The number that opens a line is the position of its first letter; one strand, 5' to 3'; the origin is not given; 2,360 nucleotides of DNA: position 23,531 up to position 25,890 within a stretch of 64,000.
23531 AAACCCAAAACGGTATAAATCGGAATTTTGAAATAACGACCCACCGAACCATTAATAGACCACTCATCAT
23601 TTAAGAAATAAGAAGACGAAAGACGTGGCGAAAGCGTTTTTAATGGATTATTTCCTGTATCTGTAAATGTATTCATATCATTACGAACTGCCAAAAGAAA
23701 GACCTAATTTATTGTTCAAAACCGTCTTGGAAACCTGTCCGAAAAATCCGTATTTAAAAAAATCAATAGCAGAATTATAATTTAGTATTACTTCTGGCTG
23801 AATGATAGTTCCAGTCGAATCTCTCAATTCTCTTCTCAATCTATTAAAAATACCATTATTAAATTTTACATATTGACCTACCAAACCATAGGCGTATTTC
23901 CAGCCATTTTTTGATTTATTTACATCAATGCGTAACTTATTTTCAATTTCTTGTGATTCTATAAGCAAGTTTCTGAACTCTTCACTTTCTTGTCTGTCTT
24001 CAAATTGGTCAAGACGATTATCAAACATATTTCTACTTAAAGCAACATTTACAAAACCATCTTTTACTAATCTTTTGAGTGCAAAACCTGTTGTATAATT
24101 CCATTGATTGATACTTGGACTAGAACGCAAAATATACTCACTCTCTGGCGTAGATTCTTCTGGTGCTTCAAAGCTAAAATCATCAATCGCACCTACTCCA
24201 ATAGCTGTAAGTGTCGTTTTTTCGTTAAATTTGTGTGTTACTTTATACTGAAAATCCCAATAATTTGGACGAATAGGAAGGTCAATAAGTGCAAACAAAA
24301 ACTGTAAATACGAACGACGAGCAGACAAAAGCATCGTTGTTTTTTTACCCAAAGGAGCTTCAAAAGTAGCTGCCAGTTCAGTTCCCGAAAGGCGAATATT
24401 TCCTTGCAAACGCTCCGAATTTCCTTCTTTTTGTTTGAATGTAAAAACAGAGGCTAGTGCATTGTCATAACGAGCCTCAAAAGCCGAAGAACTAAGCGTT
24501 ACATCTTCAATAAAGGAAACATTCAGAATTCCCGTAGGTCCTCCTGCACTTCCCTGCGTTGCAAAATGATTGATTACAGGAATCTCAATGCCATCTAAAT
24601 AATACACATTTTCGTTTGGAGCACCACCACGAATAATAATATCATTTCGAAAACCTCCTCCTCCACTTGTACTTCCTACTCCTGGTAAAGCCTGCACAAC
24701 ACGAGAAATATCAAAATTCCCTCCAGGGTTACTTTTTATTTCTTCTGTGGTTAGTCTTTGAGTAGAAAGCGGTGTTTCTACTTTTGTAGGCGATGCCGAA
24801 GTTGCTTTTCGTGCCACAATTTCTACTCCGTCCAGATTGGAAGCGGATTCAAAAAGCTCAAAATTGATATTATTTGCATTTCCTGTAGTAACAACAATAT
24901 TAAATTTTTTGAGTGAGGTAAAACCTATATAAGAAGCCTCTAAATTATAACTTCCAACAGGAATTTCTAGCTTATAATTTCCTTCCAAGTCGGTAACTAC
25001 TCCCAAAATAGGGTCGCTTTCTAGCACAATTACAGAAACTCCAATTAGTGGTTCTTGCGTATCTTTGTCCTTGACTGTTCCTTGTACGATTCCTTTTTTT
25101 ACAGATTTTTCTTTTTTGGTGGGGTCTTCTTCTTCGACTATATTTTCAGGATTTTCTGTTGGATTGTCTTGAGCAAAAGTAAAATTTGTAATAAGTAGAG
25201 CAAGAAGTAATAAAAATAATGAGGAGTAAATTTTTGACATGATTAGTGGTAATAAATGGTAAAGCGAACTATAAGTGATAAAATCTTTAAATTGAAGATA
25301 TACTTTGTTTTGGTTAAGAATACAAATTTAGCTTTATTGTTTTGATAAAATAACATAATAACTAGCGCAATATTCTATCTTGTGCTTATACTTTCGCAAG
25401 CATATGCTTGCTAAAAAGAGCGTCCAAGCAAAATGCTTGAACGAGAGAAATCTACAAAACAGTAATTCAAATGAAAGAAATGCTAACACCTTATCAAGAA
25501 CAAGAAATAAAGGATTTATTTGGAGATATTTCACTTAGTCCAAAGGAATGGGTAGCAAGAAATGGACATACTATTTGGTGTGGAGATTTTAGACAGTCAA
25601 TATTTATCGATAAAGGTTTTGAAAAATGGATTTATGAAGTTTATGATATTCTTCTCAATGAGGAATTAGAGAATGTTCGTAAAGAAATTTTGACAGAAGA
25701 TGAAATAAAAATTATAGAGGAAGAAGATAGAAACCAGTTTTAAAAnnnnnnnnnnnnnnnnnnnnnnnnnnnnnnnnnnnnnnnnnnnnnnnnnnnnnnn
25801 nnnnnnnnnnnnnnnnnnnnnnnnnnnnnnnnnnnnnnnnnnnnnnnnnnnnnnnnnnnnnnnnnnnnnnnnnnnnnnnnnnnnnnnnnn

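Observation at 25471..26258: XrtF-like mini-exosortase coupled to a small soluble protein, with no obvious companion or sorting-signal substrate nearby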

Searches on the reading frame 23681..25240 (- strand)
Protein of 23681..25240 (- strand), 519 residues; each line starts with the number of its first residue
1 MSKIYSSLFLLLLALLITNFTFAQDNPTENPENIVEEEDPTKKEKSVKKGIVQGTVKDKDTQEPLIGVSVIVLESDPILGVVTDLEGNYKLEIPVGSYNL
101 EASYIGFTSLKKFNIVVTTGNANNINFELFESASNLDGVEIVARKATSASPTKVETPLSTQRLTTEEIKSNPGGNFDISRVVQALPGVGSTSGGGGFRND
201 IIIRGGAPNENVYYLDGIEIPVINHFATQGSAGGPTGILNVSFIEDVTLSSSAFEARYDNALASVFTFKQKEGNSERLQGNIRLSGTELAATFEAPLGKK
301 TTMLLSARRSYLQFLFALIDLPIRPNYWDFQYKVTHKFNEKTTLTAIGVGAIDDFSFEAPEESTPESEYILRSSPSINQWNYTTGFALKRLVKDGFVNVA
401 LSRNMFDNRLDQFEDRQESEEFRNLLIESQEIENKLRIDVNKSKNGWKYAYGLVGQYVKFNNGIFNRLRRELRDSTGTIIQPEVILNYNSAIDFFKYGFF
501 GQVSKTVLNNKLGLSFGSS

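Call 14: search_protein_families(library=pfam, proteins=[window:23681-25240:-], max_evalue=0.001)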
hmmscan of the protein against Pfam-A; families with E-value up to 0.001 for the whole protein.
window:23681-25240:- (519 aa): 3 families
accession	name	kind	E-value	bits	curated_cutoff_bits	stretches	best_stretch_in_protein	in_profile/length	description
PF13715.12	CarbopepD_reg_2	-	2e-17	63.4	32.2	1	52-139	1-86/88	CarboxypepD_reg-like domain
PF13620.12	CarboxypepD_reg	-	4.5e-15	56.2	32.3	1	52-129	2-81/82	Carboxypeptidase regulatory-like domain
PF07715.20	Plug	-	1.9e-11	44.9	23.9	1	153-261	2-103/107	TonB-dependent Receptor Plug Domain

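Call 19: search_protein_families(library=ncbifam, proteins=[window:23681-25240:-], max_evalue=0.001)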
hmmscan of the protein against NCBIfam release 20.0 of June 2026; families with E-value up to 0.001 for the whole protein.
window:23681-25240:- (519 aa): 1 family
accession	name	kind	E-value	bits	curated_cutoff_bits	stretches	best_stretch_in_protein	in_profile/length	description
TIGR04056.1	OMP_RagA_SusC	subfamily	1.6e-19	69.8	368.25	1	52-221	3-164/981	SusC/RagA family TonB-linked outer membrane protein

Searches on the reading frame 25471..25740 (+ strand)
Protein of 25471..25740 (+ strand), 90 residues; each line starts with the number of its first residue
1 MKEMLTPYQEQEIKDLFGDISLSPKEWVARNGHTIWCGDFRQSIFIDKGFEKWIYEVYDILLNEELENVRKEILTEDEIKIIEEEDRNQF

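Call 3: search_protein_families(library=ncbifam, proteins=[window:25471-25740:+], max_evalue=1)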
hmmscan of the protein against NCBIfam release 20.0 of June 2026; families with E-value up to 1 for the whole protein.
window:25471-25740:+ (90 aa): 0 families

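Call 4: search_protein_families(library=pfam, proteins=[window:25471-25740:+], max_evalue=1)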
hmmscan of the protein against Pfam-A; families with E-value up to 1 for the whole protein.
window:25471-25740:+ (90 aa): 0 families

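Call 8: find_homologous_proteins(query=window:25471-25740:+, max_evalue=0.01)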
Query window:25471-25740:+ (90 aa): 4 proteins with E <= 0.01 among 6 candidates.
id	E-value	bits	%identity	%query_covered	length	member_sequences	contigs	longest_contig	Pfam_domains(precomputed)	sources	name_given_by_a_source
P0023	1.1e-53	197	100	100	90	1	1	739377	-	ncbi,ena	-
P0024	9.7e-40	152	77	83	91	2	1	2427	-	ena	-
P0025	6.6e-39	149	82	99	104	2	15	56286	-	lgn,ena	-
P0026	8.9e-32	127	70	84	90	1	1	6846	-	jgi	jgi:hypothetical protein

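Call 51: search_protein_families(library=phrogs, proteins=[window:25471-25740:+], max_evalue=1)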
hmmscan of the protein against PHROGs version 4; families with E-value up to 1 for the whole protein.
window:25471-25740:+ (90 aa): 0 families

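Call 52: search_protein_families(library=padloc, proteins=[window:25471-25740:+], max_evalue=1)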
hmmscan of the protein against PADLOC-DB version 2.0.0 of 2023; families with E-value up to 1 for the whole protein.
window:25471-25740:+ (90 aa): 0 families

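Call 60: predict_structure(alignment_id=A4)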
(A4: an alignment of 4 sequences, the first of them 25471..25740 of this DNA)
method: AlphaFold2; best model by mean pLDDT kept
length: 90 residues; sequences in the alignment: 4
mean_pLDDT: 88.4   pTM: 0.76
mean pLDDT of the five models: 88.4, 88.2, 87.5, 49.5, 48.5
residues with pLDDT >= 90: 60; 70-90: 24; 50-70: 6; < 50: 0
segments of 3 or more residues with pLDDT < 50: none
pLDDT, mean of each block of 10 residues (from residue 1): 90 90 93 76 91 93 92 92 79
secondary structure, 60 per line:
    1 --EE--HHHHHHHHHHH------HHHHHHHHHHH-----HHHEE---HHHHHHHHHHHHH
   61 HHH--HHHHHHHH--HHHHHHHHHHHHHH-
elements in order: H7-17 H24-34 H48-63 H66-73 H76-89

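Call 63: fold_search(model_id=the predicted structure, library=pdb)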
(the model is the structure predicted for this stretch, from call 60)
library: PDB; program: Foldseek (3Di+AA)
matches with E <= 10: 4; with E <= 0.001: 0
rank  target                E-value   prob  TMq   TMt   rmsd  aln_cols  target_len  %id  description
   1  6owx_A                4.6e+00  0.03  0.24  0.24  18.4        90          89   21  Spy H96L:Im7 L18pI-Phe complex; multiple anomalous datasets contained herein for element identification (released 2019-05-29)
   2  4hta                  5.2e+00  0.03  0.21  0.10  12.5        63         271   17  The structure of the karrikin insensitive (KAI2) protein in Arabidopsis thaliana (released 2013-02-27)
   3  4hrx                  7.0e+00  0.02  0.21  0.09  14.2        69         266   13  Crystal structure of KAI2 (released 2013-02-27)
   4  8u33                  7.9e+00  0.02  0.22  0.10  10.8        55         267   20  Crystal structure of KAI2 S95C mutant (released 2024-09-18)

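Call 65: search_solved_structures(query=A4, max_evalue=10)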
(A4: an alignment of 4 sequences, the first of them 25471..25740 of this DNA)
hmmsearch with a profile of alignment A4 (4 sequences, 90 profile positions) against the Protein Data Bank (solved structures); distinct sequences matched with E-value up to 10: 1.
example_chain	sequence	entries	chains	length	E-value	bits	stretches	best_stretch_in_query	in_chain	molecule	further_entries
1s28_A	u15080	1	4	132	0.52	13.8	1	30-68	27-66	ORF1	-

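Call 87: find_encoding_contigs(protein=P0026, flank=4000, max_places=1)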
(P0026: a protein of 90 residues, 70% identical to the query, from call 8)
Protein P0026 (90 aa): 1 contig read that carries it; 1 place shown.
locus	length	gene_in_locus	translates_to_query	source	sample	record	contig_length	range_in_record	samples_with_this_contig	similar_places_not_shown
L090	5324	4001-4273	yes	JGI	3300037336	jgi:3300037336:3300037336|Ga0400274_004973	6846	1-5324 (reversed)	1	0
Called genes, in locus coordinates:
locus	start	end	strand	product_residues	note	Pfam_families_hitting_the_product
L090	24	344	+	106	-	PF02482:Ribosomal_S30AE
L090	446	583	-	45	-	-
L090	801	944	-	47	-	-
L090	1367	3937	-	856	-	PF13620:CarboxypepD_reg, PF13715:CarbopepD_reg_2, PF07715:Plug, PF00593:TonB_dep_Rec_b-barrel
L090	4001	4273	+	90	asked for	-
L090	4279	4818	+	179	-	-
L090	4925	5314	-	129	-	-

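Call 88: find_encoding_contigs(protein=P0024, flank=4000, max_places=1)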
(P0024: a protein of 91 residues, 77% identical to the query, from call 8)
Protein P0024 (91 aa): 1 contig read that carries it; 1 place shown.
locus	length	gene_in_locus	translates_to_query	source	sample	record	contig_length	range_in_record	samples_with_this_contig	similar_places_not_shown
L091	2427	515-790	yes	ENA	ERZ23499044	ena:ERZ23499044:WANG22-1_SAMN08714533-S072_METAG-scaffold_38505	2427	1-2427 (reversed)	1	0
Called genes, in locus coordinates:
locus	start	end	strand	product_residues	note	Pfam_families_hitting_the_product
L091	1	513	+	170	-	?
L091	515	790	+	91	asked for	-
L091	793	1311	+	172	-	-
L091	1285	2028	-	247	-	-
